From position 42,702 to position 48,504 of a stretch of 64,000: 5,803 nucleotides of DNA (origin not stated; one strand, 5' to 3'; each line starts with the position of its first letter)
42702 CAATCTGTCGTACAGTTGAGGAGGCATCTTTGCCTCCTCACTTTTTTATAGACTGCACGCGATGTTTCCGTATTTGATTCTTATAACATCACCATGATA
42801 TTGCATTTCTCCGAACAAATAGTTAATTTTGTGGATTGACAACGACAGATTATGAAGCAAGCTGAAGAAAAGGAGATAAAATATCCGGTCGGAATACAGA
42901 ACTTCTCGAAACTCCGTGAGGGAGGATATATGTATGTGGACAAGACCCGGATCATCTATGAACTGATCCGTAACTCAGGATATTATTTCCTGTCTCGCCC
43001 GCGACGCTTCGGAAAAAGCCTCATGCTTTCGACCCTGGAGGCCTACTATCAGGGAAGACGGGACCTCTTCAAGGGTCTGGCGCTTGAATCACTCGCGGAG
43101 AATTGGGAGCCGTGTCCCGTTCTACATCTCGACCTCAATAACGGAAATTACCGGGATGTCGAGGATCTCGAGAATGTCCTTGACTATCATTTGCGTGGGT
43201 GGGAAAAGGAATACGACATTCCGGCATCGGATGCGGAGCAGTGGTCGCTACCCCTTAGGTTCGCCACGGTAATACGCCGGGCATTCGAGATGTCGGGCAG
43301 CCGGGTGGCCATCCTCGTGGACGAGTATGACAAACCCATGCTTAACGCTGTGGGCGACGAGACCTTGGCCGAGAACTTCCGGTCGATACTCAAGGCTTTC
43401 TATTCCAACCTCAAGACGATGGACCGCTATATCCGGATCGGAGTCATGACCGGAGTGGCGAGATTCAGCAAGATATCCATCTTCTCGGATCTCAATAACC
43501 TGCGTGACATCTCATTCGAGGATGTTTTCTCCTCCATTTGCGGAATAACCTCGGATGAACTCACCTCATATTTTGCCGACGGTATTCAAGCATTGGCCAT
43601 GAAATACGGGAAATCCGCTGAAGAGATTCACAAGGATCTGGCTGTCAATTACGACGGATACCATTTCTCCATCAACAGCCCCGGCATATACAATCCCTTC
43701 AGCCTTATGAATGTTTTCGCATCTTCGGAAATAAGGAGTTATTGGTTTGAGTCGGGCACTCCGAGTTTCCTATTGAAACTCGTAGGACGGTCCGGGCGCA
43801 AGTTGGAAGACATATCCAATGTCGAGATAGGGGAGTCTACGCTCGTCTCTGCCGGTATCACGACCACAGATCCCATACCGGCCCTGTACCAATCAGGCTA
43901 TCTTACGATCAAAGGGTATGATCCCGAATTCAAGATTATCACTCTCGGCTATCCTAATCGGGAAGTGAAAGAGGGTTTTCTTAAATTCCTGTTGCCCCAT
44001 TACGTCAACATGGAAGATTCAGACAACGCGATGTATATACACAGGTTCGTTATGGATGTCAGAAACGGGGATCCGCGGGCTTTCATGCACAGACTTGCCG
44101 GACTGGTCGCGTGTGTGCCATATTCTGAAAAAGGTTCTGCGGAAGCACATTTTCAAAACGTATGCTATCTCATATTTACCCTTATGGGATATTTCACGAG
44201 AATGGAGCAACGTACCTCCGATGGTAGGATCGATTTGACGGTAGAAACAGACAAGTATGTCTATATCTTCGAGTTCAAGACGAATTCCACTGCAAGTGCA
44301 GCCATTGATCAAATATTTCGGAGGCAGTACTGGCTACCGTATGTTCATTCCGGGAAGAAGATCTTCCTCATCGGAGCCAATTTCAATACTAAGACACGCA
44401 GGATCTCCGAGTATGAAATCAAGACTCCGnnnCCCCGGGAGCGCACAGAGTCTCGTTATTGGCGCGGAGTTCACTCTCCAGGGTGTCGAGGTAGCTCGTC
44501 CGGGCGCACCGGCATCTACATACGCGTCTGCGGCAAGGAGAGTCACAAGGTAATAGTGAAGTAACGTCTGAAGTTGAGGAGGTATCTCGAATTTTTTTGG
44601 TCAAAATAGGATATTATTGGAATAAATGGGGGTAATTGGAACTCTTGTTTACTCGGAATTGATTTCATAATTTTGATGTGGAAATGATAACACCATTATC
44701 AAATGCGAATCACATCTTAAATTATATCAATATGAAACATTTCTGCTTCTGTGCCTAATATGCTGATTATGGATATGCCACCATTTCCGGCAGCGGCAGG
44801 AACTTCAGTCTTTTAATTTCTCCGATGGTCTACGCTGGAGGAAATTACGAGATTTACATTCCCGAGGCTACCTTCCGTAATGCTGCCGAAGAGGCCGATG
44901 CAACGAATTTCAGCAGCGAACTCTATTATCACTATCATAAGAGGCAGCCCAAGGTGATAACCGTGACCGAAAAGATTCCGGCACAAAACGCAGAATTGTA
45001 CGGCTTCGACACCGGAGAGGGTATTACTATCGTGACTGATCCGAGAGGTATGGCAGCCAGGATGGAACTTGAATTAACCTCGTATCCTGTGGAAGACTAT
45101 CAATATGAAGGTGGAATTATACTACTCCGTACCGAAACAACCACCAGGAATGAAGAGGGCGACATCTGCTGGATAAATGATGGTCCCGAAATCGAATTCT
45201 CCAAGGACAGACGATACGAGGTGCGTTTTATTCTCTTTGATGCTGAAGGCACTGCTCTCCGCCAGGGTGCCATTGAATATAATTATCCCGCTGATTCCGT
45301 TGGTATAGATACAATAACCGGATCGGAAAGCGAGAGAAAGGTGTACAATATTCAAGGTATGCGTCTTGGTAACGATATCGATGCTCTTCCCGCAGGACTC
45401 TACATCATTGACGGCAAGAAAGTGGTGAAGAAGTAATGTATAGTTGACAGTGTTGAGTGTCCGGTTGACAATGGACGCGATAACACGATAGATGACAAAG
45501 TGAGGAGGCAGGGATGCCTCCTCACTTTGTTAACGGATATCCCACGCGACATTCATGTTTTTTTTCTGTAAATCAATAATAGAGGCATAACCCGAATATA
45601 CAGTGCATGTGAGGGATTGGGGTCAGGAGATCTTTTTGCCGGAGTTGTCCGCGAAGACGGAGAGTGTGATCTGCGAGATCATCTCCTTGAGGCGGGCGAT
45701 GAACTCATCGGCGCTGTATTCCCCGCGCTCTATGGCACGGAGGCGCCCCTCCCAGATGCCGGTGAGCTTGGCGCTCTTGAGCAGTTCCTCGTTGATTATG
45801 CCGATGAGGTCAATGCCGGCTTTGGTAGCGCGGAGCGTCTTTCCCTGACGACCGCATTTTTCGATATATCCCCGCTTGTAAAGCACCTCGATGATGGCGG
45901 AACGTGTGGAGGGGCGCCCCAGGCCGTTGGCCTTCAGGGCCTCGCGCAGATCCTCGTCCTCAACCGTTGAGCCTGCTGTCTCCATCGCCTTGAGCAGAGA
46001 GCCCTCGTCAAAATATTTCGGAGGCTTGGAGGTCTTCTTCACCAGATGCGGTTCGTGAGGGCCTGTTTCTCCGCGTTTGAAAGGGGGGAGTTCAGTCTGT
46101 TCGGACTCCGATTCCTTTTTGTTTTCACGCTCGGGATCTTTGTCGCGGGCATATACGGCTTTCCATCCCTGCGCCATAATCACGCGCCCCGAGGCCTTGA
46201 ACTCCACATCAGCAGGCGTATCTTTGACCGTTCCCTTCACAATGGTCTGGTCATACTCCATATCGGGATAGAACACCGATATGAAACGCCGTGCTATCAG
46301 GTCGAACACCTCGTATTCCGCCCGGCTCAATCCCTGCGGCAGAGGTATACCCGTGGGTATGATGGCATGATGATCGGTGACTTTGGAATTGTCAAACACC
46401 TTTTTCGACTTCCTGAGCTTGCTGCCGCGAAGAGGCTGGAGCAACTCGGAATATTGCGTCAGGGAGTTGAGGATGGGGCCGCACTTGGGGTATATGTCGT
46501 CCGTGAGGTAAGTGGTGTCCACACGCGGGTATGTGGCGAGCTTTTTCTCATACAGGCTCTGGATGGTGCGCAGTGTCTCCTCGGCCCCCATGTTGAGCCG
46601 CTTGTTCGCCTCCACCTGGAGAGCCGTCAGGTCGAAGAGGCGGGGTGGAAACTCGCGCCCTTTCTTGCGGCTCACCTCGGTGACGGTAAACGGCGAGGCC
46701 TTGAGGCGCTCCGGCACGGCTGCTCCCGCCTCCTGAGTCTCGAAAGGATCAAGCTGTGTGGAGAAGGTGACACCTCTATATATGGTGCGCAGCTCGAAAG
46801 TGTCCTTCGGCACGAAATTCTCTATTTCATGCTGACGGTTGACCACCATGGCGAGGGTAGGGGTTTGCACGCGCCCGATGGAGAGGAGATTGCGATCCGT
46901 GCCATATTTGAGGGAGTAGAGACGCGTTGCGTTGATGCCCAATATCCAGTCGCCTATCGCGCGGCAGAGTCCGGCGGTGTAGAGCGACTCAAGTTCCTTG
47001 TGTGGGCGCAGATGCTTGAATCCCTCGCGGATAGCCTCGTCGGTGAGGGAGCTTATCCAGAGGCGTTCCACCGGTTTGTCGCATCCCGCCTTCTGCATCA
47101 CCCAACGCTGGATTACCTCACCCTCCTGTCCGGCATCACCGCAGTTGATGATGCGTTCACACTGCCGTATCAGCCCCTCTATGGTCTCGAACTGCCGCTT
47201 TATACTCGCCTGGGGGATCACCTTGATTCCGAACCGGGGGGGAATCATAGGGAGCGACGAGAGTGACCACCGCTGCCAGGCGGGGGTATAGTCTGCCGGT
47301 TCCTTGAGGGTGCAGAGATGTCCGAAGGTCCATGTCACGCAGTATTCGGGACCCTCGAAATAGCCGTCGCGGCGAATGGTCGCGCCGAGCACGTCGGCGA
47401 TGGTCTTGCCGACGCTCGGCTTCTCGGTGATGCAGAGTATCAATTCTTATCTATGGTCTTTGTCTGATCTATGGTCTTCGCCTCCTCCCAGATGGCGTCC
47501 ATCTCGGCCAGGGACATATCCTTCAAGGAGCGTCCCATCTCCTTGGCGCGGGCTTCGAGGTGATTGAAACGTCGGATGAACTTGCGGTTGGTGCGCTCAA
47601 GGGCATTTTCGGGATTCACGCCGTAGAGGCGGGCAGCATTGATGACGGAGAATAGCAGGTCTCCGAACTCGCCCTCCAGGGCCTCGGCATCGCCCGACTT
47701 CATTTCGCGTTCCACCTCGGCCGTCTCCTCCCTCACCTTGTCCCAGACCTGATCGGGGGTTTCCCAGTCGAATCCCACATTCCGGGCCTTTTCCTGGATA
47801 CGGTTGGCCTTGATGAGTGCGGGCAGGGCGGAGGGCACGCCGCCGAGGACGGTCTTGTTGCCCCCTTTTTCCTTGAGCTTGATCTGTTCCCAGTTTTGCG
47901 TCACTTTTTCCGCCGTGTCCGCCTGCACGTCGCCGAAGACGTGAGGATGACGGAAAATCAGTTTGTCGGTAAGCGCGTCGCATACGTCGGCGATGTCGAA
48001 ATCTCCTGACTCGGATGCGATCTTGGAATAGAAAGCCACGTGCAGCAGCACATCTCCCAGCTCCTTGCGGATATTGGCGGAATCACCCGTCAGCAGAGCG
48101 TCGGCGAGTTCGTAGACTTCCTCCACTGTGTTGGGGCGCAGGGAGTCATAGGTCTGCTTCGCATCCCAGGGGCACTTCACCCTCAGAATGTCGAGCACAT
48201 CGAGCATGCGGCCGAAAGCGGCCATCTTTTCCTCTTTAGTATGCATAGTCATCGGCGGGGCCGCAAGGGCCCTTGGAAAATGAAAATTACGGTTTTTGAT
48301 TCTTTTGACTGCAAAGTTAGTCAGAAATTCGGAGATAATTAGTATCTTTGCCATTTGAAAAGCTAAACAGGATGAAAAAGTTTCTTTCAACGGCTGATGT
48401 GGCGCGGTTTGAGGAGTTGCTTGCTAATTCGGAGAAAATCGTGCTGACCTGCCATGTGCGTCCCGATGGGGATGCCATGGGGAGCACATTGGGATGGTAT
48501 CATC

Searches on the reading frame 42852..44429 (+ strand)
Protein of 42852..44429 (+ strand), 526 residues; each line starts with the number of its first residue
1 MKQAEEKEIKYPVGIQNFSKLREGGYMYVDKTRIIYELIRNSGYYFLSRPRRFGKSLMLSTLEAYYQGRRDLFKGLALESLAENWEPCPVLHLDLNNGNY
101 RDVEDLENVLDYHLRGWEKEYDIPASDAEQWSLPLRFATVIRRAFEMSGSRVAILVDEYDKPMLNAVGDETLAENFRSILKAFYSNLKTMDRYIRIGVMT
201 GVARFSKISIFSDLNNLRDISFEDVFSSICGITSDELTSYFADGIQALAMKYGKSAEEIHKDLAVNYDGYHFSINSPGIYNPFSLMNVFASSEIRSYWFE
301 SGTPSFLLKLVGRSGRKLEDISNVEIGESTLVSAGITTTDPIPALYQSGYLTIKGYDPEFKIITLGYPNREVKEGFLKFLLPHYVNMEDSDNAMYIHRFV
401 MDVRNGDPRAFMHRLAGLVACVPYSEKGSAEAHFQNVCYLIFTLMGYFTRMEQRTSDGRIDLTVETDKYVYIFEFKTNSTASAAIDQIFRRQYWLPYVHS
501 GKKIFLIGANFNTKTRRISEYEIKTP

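Call 79: search_protein_families(library=pfam, proteins=[window:42852-44429:+], max_evalue=0.00001)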
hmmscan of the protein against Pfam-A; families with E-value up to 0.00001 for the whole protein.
window:42852-44429:+ (526 aa): 2 families
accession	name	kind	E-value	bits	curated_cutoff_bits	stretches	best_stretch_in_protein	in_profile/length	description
PF09820.16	AAA-ATPase_like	-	1.2e-64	218.3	26.1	1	12-211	1-201/201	Predicted AAA-ATPase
PF08011.17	PDDEXK_9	-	6.9e-20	71.4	25.5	1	430-520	2-104/105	PD-(D/E)XK nuclease superfamily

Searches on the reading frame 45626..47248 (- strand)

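Call 80: search_protein_families(library=pfam, proteins=[window:45626-47248:-], max_evalue=0.00001)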
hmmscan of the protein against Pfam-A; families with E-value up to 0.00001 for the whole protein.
window:45626-47248:- (541 aa): 1 family
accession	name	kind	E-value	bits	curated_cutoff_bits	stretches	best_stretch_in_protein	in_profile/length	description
PF01131.25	Topoisom_bac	-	1.6e-105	353.9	35.1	1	87-517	4-410/411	DNA topoisomerase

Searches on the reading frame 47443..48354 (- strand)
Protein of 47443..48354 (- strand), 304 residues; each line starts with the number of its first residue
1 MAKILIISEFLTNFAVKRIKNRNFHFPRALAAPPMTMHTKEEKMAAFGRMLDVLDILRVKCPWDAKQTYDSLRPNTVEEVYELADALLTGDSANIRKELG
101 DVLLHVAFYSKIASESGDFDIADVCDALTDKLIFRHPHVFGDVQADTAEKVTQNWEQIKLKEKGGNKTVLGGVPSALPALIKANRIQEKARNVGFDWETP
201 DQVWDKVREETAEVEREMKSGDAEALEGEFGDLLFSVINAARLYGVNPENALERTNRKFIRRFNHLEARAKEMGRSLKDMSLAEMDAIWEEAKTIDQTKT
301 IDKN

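Call 80: search_protein_families(library=pfam, proteins=[window:47443-48354:-], max_evalue=0.00001)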
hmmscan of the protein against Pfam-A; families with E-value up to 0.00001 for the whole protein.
window:47443-48354:- (304 aa): 2 families
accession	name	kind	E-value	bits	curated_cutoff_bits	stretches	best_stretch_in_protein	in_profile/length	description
PF03819.22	MazG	-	1.7e-39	134.4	22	2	67-140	1-74/74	MazG nucleotide pyrophosphohydrolase domain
PF01503.22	PRA-PH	-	3.4e-09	37.4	21.3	0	198-257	25-84/86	Phosphoribosyl-ATP pyrophosphohydrolase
